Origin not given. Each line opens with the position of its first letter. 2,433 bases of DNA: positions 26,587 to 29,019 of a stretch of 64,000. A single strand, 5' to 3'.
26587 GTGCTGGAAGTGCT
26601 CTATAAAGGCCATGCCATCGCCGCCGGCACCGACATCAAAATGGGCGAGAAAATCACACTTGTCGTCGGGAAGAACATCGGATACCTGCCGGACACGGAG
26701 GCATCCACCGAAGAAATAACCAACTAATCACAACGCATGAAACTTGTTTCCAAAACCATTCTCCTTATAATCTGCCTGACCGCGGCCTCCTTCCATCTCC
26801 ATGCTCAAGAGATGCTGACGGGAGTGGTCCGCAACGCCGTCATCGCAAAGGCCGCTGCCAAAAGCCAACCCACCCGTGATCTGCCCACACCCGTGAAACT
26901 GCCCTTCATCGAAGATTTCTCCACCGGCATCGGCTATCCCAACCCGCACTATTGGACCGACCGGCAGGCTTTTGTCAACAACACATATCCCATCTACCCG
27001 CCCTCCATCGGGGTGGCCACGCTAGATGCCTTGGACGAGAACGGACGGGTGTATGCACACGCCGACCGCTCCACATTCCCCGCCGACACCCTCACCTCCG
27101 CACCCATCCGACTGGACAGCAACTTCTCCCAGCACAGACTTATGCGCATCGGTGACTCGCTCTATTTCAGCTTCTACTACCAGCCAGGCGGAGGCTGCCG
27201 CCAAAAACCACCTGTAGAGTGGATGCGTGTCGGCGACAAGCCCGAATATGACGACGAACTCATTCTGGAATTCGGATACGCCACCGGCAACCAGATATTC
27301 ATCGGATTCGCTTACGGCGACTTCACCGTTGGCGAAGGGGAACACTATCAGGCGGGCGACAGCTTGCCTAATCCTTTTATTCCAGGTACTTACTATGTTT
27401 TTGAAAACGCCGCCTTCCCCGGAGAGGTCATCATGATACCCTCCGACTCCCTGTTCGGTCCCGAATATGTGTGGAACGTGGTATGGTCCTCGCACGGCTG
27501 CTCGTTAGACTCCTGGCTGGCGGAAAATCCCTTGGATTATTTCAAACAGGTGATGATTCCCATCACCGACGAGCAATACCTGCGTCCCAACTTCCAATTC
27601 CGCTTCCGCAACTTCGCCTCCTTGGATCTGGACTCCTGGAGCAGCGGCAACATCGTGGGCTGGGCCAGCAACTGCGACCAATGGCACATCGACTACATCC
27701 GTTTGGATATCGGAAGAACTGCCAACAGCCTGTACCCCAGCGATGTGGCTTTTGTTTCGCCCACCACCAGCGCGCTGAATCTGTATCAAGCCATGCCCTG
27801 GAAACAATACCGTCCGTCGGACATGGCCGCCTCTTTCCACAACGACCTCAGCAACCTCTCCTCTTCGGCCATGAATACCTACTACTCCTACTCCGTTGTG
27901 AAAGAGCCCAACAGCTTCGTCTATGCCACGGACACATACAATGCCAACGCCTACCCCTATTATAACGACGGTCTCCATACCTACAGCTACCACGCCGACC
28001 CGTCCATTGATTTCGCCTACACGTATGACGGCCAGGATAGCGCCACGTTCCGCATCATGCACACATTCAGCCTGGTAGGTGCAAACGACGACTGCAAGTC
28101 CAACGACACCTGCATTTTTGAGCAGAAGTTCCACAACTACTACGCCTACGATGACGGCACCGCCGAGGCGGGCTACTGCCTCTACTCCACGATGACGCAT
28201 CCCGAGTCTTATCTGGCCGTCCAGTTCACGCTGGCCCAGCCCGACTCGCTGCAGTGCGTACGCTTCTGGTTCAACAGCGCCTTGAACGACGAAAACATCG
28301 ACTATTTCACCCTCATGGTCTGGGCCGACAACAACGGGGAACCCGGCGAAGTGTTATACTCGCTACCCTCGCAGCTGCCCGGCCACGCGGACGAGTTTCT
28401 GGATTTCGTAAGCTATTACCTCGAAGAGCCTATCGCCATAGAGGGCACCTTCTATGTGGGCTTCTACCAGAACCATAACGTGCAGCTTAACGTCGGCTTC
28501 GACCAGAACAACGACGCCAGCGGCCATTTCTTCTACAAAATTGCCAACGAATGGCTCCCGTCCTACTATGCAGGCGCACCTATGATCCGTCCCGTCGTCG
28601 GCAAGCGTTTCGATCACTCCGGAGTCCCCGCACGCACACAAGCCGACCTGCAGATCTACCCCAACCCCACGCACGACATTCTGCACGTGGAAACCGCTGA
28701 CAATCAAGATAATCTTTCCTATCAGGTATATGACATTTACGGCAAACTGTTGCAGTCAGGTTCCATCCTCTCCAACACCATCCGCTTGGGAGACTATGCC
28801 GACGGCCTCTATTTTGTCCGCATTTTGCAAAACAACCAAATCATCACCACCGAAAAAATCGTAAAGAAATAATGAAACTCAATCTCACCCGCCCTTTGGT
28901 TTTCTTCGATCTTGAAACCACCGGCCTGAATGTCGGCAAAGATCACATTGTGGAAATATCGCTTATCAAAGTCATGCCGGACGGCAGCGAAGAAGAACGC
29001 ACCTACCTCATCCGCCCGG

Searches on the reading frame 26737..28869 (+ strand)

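Call 32: search_protein_families(library=pfam, proteins=[window:26737-28869:+], max_evalue=0.00001)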
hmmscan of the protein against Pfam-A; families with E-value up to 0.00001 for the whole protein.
window:26737-28869:+ (711 aa): 1 family
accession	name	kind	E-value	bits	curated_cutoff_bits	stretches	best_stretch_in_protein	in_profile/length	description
PF18962.6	Por_Secre_tail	-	1e-11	45.4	27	1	640-709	1-74/75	Secretion system C-terminal sorting domain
